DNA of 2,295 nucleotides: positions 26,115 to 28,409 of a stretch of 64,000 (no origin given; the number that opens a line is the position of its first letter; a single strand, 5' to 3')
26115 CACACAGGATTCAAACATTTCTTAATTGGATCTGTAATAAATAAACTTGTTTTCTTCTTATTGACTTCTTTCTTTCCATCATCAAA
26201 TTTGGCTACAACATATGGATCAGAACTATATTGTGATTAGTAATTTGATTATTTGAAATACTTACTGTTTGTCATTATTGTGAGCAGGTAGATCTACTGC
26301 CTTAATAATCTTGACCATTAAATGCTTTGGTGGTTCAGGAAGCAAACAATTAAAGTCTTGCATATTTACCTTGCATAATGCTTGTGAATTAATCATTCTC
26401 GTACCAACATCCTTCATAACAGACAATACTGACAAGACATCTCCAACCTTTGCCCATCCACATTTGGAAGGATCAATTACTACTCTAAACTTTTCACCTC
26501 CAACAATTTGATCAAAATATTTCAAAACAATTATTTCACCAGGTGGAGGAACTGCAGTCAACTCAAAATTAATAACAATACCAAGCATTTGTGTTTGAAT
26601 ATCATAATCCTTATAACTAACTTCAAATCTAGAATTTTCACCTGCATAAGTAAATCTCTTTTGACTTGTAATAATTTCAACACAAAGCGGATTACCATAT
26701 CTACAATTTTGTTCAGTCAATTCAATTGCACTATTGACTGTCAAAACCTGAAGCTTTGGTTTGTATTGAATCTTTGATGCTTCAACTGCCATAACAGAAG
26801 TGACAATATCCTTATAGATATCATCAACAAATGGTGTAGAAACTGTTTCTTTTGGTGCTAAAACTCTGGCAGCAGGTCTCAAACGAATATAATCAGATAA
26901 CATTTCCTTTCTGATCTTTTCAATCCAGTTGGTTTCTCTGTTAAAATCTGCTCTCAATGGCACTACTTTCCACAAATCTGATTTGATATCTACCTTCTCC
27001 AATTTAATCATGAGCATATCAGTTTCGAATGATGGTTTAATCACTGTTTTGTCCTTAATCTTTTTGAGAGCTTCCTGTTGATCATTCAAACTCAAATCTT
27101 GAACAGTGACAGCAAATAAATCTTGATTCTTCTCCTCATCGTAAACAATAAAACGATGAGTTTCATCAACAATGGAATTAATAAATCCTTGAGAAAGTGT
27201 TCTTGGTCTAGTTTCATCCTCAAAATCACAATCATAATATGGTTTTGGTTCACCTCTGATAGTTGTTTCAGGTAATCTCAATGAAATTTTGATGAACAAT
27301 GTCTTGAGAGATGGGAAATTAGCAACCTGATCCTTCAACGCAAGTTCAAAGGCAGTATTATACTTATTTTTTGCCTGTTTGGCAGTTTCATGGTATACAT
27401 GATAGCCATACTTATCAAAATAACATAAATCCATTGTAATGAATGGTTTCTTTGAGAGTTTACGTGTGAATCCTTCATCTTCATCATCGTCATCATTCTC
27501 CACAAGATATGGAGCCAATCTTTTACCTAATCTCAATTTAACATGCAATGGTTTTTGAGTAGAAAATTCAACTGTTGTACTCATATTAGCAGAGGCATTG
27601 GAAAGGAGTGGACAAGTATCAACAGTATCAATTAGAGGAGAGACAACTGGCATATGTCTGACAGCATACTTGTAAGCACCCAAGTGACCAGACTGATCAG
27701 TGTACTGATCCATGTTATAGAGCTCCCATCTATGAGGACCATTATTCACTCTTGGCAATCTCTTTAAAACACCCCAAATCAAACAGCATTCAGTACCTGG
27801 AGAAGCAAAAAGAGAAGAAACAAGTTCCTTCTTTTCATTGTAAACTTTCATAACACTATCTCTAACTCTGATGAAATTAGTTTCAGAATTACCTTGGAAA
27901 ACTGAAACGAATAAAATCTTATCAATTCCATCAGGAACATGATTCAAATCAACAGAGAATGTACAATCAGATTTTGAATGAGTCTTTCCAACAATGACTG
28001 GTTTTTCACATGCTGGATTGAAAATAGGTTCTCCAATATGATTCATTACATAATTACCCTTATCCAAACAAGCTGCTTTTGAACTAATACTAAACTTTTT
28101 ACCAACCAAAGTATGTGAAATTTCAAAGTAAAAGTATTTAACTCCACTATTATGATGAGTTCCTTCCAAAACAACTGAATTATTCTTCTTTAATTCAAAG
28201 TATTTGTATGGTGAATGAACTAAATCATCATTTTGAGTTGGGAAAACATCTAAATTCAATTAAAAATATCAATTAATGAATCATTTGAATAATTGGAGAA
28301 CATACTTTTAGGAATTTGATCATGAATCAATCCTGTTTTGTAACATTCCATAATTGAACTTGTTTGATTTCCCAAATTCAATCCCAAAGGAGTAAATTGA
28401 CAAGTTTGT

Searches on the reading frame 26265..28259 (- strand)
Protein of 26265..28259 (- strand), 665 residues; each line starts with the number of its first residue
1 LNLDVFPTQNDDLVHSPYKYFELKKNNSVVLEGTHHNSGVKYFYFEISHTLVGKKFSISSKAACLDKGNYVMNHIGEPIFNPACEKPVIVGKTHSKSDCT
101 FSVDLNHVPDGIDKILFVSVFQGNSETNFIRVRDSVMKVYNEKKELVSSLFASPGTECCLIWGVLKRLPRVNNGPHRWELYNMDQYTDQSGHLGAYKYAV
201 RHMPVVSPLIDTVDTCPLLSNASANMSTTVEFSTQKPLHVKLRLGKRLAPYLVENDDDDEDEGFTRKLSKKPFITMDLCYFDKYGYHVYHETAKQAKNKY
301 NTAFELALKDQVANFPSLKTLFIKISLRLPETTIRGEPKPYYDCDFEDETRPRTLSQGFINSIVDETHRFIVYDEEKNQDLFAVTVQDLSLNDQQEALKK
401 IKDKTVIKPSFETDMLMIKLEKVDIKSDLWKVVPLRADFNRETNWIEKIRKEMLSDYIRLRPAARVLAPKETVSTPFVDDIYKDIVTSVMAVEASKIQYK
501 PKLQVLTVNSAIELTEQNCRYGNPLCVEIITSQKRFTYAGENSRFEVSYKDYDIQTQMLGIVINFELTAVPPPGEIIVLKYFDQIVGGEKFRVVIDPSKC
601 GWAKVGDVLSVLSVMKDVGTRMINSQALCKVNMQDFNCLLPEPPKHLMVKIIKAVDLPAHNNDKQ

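Call 14: search_protein_families(library=pfam, proteins=[window:26265-28259:-], max_evalue=0.001)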
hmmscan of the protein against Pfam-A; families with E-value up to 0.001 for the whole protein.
window:26265-28259:- (665 aa): 1 family
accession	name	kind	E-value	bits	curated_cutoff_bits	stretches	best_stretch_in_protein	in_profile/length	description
PF02342.23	TerD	-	0.00038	20.4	25.3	1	96-152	86-146/187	TerD domain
